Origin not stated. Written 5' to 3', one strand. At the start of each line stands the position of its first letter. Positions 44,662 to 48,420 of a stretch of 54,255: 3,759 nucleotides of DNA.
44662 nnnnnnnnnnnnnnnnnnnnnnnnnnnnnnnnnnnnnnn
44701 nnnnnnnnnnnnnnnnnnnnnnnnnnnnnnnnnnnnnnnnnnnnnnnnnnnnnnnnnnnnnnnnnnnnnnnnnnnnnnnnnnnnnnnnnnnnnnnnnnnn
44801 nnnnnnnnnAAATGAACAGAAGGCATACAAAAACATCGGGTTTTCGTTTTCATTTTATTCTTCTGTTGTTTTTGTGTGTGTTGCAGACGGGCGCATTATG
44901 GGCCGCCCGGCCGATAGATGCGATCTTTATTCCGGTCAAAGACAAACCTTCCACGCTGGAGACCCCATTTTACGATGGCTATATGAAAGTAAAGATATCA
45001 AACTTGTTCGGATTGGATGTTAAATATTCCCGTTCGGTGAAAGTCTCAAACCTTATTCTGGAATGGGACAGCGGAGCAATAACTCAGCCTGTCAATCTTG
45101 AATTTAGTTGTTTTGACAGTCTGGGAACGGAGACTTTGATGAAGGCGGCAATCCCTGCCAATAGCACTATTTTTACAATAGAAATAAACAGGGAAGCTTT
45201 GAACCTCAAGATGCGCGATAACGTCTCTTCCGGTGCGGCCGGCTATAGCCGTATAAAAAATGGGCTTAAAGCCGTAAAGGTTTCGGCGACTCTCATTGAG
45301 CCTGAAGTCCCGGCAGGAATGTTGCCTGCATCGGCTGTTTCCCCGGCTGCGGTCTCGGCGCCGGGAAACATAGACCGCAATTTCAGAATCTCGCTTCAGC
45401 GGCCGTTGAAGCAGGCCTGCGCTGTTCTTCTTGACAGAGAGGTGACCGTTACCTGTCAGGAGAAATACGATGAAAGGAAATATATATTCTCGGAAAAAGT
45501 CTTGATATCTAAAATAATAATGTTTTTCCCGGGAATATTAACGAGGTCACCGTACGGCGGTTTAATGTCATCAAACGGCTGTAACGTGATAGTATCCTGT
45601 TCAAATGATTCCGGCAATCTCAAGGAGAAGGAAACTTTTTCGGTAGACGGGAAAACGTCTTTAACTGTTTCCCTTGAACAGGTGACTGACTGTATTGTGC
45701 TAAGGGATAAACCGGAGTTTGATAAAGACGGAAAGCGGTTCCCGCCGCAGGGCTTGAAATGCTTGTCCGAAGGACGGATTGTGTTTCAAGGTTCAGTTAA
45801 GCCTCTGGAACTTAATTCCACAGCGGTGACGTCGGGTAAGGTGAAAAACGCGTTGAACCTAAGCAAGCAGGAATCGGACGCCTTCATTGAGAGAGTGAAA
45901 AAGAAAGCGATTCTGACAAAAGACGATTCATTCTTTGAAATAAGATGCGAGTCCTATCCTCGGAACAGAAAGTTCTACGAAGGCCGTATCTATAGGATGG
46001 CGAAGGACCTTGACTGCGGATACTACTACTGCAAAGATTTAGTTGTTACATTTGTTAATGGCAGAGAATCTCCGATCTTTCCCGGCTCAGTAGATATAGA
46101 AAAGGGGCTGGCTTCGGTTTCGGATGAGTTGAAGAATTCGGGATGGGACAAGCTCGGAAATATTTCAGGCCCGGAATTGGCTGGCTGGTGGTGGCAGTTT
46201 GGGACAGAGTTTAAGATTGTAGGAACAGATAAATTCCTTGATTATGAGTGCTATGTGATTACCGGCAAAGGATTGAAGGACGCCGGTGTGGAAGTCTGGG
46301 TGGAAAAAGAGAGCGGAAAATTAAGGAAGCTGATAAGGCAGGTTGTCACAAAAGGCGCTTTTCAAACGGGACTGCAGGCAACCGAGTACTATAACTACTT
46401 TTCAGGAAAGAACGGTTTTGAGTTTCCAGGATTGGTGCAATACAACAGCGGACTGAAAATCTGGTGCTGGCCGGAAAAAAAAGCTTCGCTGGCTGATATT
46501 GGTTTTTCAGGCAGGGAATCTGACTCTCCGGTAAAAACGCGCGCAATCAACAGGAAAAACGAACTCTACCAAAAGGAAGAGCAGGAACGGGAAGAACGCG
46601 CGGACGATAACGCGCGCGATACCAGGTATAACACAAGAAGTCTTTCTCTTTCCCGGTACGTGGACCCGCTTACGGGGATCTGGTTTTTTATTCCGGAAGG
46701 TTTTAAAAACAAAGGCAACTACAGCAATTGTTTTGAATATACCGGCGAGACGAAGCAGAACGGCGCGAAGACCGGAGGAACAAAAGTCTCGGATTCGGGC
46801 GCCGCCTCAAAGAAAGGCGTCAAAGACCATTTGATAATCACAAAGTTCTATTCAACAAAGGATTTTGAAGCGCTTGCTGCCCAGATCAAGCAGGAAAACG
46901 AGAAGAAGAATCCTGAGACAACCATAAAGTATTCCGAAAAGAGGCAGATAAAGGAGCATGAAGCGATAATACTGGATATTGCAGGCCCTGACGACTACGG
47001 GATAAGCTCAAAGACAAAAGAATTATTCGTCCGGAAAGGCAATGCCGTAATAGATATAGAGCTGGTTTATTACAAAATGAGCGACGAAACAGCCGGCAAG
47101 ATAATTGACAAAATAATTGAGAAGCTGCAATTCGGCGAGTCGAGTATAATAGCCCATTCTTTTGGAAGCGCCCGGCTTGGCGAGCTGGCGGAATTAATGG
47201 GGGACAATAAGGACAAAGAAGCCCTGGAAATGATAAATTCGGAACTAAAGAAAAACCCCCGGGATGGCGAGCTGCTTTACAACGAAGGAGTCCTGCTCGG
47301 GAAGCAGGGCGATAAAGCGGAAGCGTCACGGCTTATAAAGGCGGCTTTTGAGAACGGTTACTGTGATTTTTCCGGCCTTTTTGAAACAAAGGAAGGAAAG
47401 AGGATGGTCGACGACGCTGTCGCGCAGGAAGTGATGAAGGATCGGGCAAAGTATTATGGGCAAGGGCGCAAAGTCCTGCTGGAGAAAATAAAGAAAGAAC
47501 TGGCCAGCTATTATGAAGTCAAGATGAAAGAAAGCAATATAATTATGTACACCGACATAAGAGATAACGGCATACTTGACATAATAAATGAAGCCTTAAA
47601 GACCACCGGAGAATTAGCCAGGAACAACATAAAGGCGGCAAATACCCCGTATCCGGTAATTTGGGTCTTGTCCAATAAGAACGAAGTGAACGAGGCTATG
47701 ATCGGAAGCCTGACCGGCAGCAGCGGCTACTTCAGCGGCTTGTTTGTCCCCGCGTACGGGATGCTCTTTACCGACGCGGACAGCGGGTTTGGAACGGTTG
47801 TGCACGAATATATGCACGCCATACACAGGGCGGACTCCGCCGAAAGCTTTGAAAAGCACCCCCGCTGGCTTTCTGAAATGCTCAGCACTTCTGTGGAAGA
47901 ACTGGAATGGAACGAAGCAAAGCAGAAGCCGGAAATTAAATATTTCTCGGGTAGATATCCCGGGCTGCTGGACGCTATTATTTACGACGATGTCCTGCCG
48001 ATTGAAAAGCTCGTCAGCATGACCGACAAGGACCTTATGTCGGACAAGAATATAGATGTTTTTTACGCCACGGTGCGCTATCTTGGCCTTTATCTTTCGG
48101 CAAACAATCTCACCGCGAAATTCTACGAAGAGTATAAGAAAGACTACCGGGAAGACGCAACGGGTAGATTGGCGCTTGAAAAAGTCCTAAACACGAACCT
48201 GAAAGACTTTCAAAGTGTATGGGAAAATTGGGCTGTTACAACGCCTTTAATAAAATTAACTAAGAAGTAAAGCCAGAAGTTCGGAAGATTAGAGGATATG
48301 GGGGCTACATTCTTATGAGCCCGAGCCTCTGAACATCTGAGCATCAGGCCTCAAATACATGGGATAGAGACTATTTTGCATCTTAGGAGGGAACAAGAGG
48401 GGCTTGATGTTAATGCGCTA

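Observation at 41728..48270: Three uncharacterised secreted proteins sharing modules: beta-helix protein plus a tightly coupled paralogous pair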

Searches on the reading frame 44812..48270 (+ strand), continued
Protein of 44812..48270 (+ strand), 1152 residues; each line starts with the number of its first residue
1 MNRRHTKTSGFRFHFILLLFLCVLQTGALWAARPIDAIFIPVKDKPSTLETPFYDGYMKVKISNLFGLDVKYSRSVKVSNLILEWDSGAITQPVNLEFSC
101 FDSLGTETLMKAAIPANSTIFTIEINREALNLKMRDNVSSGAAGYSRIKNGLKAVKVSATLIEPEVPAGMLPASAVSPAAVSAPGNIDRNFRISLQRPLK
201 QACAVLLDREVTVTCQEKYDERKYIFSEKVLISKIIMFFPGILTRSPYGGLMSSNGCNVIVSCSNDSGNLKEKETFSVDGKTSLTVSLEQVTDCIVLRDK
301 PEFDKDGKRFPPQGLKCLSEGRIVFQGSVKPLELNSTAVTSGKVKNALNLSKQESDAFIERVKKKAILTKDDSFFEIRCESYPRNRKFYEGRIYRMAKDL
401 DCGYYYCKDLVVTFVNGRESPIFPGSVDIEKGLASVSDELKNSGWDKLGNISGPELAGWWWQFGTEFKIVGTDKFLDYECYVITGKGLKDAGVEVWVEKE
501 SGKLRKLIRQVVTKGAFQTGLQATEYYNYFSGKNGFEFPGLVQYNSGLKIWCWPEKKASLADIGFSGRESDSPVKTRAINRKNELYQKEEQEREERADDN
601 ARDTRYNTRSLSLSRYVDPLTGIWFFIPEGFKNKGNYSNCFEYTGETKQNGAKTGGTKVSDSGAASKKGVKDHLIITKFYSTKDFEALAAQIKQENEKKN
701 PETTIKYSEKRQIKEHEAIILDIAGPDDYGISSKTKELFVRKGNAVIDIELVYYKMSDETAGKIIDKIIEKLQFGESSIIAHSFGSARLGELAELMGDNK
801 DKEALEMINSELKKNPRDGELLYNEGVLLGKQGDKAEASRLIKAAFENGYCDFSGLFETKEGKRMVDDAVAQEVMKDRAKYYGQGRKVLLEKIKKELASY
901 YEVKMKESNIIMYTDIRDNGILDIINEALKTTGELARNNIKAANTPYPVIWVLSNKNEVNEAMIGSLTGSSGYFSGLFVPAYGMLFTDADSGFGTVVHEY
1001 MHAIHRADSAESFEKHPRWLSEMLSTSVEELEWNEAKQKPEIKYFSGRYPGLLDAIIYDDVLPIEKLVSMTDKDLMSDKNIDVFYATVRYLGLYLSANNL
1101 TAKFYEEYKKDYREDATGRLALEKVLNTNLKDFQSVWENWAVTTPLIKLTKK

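Call 46: find_encoding_contigs(protein=P0003, flank=10000)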
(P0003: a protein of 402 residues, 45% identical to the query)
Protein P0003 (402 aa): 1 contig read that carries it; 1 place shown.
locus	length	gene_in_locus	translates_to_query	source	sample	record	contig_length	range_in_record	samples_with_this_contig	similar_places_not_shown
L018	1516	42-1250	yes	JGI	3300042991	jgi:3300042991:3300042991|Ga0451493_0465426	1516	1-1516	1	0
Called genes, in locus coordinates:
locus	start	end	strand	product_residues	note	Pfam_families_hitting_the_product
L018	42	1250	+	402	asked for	-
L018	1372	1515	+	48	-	?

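Call 50: search_protein_families(library=padloc, proteins=[window:44812-48270:+], max_evalue=0.01)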
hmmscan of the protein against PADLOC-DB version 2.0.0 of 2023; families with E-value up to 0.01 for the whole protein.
window:44812-48270:+ (1152 aa): 0 families

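Call 51: search_protein_families(library=phrogs, proteins=[window:44812-48270:+], max_evalue=0.01)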
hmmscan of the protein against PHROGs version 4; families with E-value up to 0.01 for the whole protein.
window:44812-48270:+ (1152 aa): 0 families

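Call 86: search_dna_similar(query=window:44812-48267:+, collection=plasmids, mode=protein, max_evalue=0.01, max_rows=10)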
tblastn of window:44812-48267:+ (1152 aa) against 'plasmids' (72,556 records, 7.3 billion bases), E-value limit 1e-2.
No match.

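Call 91: find_encoding_contigs(protein=P0162, flank=8000, max_places=4)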
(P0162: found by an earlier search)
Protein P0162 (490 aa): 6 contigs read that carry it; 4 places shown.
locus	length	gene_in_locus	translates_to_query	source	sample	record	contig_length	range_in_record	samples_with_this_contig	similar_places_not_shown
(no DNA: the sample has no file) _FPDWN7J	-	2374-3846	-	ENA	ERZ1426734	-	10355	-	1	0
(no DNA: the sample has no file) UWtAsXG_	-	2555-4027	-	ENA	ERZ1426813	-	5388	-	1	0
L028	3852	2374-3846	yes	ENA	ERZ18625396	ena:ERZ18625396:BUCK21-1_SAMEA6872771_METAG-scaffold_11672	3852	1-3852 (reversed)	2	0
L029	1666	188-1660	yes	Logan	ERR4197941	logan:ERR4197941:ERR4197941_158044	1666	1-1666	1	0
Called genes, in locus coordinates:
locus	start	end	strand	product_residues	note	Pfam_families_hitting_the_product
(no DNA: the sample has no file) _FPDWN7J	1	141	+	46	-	?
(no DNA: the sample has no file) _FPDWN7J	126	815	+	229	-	-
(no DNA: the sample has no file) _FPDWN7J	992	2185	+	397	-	PF25199:nSTAND_NTPase5 (weak), PF00004:AAA (weak), PF13173:AAA_14, PF13401:AAA_22 (faint), PF13635:DUF4143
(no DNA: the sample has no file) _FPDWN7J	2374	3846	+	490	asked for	-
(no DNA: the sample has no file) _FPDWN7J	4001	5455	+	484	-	-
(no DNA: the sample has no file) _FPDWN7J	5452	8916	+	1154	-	-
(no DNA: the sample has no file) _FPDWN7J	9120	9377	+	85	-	-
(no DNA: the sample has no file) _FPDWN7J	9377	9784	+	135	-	PF01850:PIN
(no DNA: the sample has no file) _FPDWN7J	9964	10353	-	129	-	?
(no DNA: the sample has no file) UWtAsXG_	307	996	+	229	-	-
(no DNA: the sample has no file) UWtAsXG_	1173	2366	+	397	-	PF25199:nSTAND_NTPase5 (weak), PF00004:AAA (weak), PF13173:AAA_14, PF13401:AAA_22 (faint), PF13635:DUF4143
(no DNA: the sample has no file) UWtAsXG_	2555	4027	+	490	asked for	-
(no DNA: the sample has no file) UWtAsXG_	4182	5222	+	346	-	-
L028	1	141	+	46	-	?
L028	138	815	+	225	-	-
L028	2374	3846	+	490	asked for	-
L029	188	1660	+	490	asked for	-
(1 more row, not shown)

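Call 92: find_encoding_contigs(protein=P0161, flank=8000, max_places=5)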
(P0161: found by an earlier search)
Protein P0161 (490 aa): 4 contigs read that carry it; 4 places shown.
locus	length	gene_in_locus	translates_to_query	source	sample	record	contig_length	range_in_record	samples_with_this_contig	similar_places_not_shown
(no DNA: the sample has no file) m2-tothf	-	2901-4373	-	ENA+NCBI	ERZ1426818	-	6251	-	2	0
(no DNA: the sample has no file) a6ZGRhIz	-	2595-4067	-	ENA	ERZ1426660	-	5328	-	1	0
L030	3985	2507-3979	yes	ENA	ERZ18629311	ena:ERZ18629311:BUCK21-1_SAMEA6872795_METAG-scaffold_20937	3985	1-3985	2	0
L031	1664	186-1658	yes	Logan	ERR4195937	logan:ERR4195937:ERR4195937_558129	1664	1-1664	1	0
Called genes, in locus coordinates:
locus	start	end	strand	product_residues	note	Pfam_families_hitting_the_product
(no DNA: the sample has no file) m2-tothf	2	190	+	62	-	?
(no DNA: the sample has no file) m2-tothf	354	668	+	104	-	PF09533:DUF2380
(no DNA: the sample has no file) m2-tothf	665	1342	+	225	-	PF09535:Gmx_para_CXXCG (faint)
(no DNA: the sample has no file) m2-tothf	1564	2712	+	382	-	PF13401:AAA_22 (faint), PF25199:nSTAND_NTPase5 (weak), PF00004:AAA (weak), PF13173:AAA_14, PF13635:DUF4143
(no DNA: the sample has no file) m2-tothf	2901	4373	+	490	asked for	-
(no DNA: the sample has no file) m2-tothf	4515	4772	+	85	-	-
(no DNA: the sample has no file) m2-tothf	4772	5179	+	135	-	PF01850:PIN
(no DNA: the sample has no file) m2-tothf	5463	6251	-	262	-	?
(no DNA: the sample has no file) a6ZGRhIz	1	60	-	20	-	?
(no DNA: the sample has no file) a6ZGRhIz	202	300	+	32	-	-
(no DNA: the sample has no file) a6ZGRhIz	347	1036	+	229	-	PF09535:Gmx_para_CXXCG (faint)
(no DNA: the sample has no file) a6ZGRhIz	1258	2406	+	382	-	PF13401:AAA_22 (faint), PF25199:nSTAND_NTPase5 (weak), PF00004:AAA (weak), PF13173:AAA_14, PF13635:DUF4143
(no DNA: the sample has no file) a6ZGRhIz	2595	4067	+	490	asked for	-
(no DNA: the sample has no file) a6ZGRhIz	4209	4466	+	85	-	-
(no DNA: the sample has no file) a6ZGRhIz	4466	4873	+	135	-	PF01850:PIN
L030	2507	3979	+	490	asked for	-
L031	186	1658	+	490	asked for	-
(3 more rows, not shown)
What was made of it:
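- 43215..48361 (+): Presence/absence cassette of 5147 bp that holds the promoter-like site, P2, P3 and a 3' hairpin. The empty haplotype appears in at least two assemblies (call 92).
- The empty site was seen in at least two assemblies (call 92).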

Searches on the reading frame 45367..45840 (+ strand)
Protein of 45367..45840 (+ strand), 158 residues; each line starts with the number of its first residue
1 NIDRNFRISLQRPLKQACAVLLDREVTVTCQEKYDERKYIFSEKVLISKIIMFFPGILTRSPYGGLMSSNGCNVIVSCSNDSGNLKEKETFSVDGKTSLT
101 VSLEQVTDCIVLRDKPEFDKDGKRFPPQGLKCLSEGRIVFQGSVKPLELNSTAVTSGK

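Call 30: search_protein_families(library=pfam, proteins=[window:45367-45840:+], max_evalue=10)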
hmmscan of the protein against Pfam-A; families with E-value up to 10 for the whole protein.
window:45367-45840:+ (158 aa): 1 family
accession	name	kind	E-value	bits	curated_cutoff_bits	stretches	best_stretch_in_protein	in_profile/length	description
PF15338.11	TPIP1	-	0.018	15.6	27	1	8-41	87-120/123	p53-regulated apoptosis-inducing protein 1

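Call 95: search_protein_families(library=ncbifam, proteins=[window:45367-45831:+], max_evalue=10)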
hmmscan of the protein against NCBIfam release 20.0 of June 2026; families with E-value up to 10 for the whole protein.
window:45367-45831:+ (155 aa): 0 families

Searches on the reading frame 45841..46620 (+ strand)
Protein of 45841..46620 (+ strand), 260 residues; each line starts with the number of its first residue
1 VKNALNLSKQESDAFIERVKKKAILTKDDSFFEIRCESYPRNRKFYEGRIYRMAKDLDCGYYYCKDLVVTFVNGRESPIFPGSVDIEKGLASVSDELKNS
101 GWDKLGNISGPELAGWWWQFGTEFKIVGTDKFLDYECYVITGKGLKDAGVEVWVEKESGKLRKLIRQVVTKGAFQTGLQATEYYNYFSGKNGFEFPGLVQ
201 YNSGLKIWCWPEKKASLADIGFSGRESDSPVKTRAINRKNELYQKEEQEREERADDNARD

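Call 30: search_protein_families(library=pfam, proteins=[window:45841-46620:+], max_evalue=10)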
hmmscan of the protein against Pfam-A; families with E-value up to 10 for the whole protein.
window:45841-46620:+ (260 aa): 1 family
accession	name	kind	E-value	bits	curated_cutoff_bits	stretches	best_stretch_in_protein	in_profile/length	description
PF12010.13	DUF3502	-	0.039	14.8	24.4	1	78-105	29-56/69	Domain of unknown function (DUF3502)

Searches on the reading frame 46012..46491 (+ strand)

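Call 95: search_protein_families(library=ncbifam, proteins=[window:46012-46491:+], max_evalue=10)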
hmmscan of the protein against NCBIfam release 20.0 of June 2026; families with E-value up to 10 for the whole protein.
window:46012-46491:+ (160 aa): 2 families
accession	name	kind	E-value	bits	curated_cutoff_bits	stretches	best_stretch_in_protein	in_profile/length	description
NF038335.1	YPO0640_fam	subfamily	0.11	12.3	55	1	120-147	45-69/150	YrhA family protein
TIGR03825.1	FliH_bacil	equivalog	0.25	10.8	148.9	1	64-109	204-249/255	flagellar assembly protein FliH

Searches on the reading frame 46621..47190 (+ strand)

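Call 30: search_protein_families(library=pfam, proteins=[window:46621-47190:+], max_evalue=10)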
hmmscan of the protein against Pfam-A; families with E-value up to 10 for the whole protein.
window:46621-47190:+ (190 aa): 6 families
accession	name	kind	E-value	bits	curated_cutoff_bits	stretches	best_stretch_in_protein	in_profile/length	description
PF00145.23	DNA_methylase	-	0.0003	20.7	22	1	29-143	199-310/324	C-5 cytosine-specific DNA methylase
PF23385.1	Beta-prop_IFT140_2nd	-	0.02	14.5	27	1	41-121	202-284/319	IFT140 second beta-propeller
PF02391.22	MoaE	-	0.1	13.2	23.4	1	137-188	30-85/114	MoaE protein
PF06202.20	GDE_C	-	0.13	11.7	21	1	74-169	186-259/367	Amylo-alpha-1,6-glucosidase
PF19104.5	DUF5791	-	0.15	12.7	27.4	1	133-168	70-105/124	Family of unknown function (DUF5791)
PF02410.21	RsfS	-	0.17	12.5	21.6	1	64-101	24-60/98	Ribosomal silencing factor during starvation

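Call 95: search_protein_families(library=ncbifam, proteins=[window:46648-47181:+], max_evalue=10)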
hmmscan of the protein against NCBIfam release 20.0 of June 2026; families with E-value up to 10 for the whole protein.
window:46648-47181:+ (178 aa): 1 family
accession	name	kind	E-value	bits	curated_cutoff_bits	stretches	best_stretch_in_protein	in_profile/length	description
TIGR00090.1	rsfS_iojap_ybeB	equivalog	0.0075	16.4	56.9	1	54-97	24-66/99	ribosome silencing factor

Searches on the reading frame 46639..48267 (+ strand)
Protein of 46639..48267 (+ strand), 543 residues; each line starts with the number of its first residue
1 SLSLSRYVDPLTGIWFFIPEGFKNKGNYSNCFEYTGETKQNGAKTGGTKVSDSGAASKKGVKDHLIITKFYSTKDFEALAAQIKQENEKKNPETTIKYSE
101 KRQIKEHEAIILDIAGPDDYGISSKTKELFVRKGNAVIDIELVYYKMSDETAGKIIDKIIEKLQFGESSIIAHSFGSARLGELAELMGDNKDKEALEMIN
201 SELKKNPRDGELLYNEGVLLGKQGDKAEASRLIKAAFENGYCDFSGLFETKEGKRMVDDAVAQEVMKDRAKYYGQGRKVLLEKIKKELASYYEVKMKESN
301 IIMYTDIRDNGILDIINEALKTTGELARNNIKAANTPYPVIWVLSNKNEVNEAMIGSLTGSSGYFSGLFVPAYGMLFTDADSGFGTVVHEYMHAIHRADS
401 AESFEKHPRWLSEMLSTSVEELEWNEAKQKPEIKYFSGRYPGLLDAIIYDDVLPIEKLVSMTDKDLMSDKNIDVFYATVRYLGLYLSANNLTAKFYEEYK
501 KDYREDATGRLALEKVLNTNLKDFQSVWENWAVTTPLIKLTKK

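Call 40: find_related_loci(query=A2, collection=metagenome_contigs, flank=10000)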
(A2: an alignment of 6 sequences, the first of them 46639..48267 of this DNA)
Query A2 (543 aa) in metagenome_contigs; peptide patterns used: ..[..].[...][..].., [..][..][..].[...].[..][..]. (x = any residue, [..] = any of these).
201 stretches matched a pattern; 8 encode a relative of the query (tblastn E <= 1e-3); 8 distinct loci.
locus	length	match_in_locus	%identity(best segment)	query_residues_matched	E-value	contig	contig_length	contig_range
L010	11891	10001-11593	34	6-534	6e-101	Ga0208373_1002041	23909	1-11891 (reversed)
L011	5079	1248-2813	35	6-531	1e-99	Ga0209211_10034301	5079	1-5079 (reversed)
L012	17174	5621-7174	35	6-534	3e-96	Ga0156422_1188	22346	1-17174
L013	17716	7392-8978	34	6-531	7e-95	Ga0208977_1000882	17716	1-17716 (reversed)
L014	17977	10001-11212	37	129-533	2e-92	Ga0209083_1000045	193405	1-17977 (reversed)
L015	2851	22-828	53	265-533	3e-92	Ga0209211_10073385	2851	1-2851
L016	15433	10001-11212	37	129-533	1e-86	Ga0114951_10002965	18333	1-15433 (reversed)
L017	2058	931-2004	37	103-459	2e-81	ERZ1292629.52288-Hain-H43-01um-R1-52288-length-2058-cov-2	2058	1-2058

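Call 45: find_homologous_proteins(query=A2, max_evalue=1e-20)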
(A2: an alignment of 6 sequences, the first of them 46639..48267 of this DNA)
Query A2 (6 sequences) (543 aa, profile of the alignment): 4 proteins with E <= 1e-20 among 8000 candidates.
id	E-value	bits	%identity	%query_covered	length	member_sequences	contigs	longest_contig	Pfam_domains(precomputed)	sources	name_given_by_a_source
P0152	1.2e-208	712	34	97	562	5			-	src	-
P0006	1.6e-206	705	37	66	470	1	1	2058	-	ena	-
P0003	5.2e-188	644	45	71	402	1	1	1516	-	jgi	jgi:hypothetical protein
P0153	6.1e-116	406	53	48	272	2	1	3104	-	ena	-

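Call 47: find_encoding_contigs(protein=P0153, flank=10000)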
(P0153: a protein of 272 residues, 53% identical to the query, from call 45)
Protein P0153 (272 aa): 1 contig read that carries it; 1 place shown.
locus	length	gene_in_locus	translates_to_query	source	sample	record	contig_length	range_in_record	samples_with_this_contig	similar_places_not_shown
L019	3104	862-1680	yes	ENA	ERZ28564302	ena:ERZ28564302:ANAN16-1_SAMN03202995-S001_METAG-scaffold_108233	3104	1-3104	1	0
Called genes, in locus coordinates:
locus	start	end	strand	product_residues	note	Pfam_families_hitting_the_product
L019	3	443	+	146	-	?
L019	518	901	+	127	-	PF00535:Glycos_transf_2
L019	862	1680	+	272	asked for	-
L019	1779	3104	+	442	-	?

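Call 58: search_solved_structures(query=A2, max_evalue=1)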
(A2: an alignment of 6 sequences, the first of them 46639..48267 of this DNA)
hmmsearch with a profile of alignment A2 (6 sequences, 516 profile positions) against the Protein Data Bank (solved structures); distinct sequences matched with E-value up to 1: 40.
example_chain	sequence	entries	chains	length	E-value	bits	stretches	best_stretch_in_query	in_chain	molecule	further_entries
8bu0_A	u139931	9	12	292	5e-10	42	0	161-211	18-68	Consensus tetratricopeptide repeat protein | Crystal structure of an 8-repeat consensus TPR superhelix with Zinc. | Monomer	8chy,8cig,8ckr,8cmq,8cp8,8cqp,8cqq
9qhb_A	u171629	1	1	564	2.5e-09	39.7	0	161-211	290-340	Engineered tetratricopeptide repeat protein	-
7rqf_A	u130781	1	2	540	4.4e-07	32.3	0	153-200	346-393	TPR repeat-containing protein PA4667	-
8sxe_C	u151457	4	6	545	4.6e-07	32.2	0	153-200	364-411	TPR repeat-containing protein PA4667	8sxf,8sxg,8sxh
9qhc_A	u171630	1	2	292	9e-06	28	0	161-211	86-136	Engineered tetratricopeptide repeat protein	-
2fo7_A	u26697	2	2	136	3.5e-05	26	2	161-211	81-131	SYNTHETIC CONSENSUS TPR PROTEIN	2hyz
8ch0_A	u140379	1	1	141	3.8e-05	25.9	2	161-211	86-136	Consensus tetratricopeptide repeat protein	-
2wqh_A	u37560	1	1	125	4.1e-05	25.8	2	161-211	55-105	CTPR3Y3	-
7obi_A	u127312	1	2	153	0.00056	22.1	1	161-211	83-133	CTPR-rv4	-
1na0_A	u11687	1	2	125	0.0012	21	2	161-211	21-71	designed protein CTPR3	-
5fzr_A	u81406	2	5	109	0.023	16.7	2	155-210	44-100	DESIGNED TPR PROTEIN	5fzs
6vfi_B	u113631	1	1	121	0.031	16.3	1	161-211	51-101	O43_dn18B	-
6vfh_A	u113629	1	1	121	0.034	16.2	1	161-211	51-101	T33_dn10A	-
6v8e_A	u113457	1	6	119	0.037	16.1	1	161-211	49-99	Designed protein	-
5fzq_A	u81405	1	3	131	0.041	15.9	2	156-210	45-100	DESIGNED TPR PROTEIN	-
1npc_A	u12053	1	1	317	0.05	15.6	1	341-395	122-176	NEUTRAL PROTEASE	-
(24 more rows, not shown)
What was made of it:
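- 46648..47166 (+): P3 residues 613-785, a DcrB/PsbP-like beta domain (weak assignment). EagT6/PA0094 E=0.3 with the A2 profile (call 58).
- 47452..48267 (+): P3 residues 881-1152, a gluzincin-type metallopeptidase domain. HEYMH is at 47803-47817. The putative third zinc ligand E1022 is at 47875-47877. Thermolysin-like 1npc E=0.05 across HExxH...E (call 58).
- On MA-clan gluzincin peptidases (DUF1570 / Peptidase_MA_2): The ligand role is inferred from the thermolysin-like alignment (1npc residues 122-176, E=0.05, call 58).
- On DcrB / PsbP / DUF1795-like fold: EagT6/PA0094 E=0.3 (call 58).
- The profile gives TPR and thermolysin-like PDB hits (call 58).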
